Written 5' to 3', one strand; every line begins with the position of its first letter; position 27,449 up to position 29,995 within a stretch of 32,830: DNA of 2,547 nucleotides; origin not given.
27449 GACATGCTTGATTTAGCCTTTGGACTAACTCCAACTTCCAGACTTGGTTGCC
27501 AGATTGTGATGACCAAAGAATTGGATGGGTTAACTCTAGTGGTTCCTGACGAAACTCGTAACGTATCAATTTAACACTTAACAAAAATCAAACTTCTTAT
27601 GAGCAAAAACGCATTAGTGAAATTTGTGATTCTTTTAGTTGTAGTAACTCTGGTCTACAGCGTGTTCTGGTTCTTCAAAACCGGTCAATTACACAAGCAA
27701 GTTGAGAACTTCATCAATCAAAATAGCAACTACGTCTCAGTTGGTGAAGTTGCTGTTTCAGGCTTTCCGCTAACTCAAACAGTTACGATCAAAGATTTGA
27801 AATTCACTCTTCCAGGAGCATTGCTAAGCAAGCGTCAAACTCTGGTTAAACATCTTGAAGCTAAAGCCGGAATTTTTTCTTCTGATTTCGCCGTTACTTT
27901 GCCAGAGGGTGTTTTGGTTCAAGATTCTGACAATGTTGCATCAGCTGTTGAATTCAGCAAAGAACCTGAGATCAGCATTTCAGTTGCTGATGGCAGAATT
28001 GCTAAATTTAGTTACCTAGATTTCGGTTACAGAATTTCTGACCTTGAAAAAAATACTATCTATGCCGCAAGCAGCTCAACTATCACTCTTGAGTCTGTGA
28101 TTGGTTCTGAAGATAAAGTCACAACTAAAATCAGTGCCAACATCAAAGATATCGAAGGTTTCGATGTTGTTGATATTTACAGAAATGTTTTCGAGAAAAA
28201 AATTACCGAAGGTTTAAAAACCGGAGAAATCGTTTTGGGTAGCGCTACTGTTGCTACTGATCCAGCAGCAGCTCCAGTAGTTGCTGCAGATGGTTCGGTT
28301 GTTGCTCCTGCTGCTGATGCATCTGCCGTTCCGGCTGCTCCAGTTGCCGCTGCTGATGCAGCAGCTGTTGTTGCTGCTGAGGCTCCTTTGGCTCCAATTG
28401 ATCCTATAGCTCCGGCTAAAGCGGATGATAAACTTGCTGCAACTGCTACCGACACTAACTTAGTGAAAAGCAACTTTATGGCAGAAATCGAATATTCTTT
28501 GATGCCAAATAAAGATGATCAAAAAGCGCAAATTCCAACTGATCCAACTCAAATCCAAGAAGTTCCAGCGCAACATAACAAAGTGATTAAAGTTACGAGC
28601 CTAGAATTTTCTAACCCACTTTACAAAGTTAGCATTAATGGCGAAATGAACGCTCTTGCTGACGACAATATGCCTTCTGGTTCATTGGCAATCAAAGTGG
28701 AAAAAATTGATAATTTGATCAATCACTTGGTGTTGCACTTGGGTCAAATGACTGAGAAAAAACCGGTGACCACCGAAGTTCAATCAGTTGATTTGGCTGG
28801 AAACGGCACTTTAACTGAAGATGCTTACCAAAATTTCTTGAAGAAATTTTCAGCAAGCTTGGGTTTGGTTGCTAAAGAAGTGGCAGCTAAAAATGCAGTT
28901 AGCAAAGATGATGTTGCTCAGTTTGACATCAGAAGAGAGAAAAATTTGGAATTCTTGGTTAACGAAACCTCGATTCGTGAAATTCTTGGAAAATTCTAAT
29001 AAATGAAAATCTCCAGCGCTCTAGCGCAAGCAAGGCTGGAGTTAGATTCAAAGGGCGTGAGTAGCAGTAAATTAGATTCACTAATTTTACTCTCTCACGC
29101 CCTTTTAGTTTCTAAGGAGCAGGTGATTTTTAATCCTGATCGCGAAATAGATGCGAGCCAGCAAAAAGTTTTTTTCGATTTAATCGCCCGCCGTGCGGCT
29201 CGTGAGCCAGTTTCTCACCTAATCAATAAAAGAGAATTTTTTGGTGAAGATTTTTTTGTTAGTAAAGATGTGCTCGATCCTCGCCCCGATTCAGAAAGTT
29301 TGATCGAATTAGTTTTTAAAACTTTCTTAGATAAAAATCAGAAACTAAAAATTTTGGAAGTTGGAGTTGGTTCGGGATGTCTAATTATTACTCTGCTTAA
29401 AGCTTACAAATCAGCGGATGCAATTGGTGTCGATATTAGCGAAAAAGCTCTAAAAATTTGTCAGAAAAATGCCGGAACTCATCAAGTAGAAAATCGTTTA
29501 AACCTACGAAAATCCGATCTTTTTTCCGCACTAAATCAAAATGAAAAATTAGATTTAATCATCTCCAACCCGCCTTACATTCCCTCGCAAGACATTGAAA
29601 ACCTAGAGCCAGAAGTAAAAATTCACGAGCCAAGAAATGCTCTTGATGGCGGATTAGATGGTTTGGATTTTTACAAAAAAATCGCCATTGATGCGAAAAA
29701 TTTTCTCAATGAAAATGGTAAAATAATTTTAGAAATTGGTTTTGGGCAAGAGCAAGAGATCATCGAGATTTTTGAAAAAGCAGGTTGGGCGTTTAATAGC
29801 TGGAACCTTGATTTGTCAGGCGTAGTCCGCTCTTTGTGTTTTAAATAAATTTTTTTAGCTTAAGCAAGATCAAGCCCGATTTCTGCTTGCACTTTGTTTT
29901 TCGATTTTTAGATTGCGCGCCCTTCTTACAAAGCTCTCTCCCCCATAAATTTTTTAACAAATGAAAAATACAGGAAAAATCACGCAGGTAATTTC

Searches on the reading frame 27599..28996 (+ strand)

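Call 9: search_protein_families(library=ncbifam, proteins=[window:27599-28996:+], max_evalue=0.00001)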
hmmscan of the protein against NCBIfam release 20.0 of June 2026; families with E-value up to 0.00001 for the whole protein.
window:27599-28996:+ (466 aa): 0 families

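Call 78: search_protein_families(library=pfam, proteins=[window:27599-28996:+], max_evalue=1)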
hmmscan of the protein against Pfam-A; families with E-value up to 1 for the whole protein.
window:27599-28996:+ (466 aa): 2 families
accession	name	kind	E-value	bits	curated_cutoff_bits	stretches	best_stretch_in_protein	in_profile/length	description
PF09898.14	DUF2125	-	8.5e-06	25.9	24.2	1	24-73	1-53/319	Uncharacterized protein conserved in bacteria (DUF2125)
PF14018.11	DUF4234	-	0.15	12.6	25.3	1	9-30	5-66/70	Domain of unknown function (DUF4234)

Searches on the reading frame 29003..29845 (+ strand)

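Call 9: search_protein_families(library=ncbifam, proteins=[window:29003-29845:+], max_evalue=0.00001)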
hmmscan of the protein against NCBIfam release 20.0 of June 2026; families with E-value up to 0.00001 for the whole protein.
window:29003-29845:+ (281 aa): 24 families
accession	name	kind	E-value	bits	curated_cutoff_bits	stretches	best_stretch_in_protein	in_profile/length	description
TIGR03534.1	RF_mod_PrmC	equivalog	2.9e-79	266.1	199.1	1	27-276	3-250/253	peptide chain release factor N(5)-glutamine methyltransferase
TIGR00536.1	hemK_fam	subfamily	5.4e-66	222.6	115.5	1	6-264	6-260/286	HemK family protein methyltransferase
NF002421.0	PRK01544.1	equivalog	8.5e-55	186.4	567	2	112-277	137-301/524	bifunctional peptide chain release factor N(5)-glutamine methyltransferase PrmC/tRNA (guanosine(46)-N7)-methyltransferase TrmB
TIGR03533.1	L3_gln_methyl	equivalog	1.2e-53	182.3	229.7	1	5-259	13-264/284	50S ribosomal protein L3 N(5)-glutamine methyltransferase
TIGR03704.1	PrmC_rel_meth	equivalog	6.1e-33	114.3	248.8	1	56-263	29-234/251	putative protein N(5)-glutamine methyltransferase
NF011529.0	PRK14968.1-3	equivalog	4.7e-28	98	162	1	87-265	13-177/198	putative methyltransferase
NF011530.0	PRK14968.1-4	equivalog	5.4e-20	71.6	243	1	88-263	17-176/202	putative methyltransferase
TIGR00537.1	hemK_rel_arch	hypoth_equivalog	1.3e-17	64.1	87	1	104-263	10-159/179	HemK2/MTQ2 family protein methyltransferase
NF011527.0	PRK14968.1-1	equivalog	3.7e-11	43.1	242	1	87-262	11-169/192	putative methyltransferase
NF047853.1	tRm6a37MtseTrmN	equivalog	4.7e-09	36.3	350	1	112-195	42-127/244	tRNA(1)(Val) (adenine(37)-N(6))-methyltransferase TrmN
NF011528.0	PRK14968.1-2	equivalog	2.8e-08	33.5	171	1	79-200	9-125/205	putative methyltransferase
NF007023.0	PRK09489.1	equivalog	3.5e-08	33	295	1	103-193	187-272/342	16S rRNA (guanine(1207)-N(2))-methyltransferase RsmC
TIGR02072.1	BioC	equivalog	7.2e-08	32.5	184.95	1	108-189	31-104/244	malonyl-ACP O-methyltransferase BioC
NF041081.1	prot_lys_mtase_Arch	equivalog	1.8e-07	31.4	200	1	117-176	13-72/142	protein-lysine N-methyltransferase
NF043040.1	corrin_prot_MT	hypoth_equivalog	1.9e-07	30.7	180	1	113-188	41-116/216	corrinoid protein-associated methyltransferase CpaM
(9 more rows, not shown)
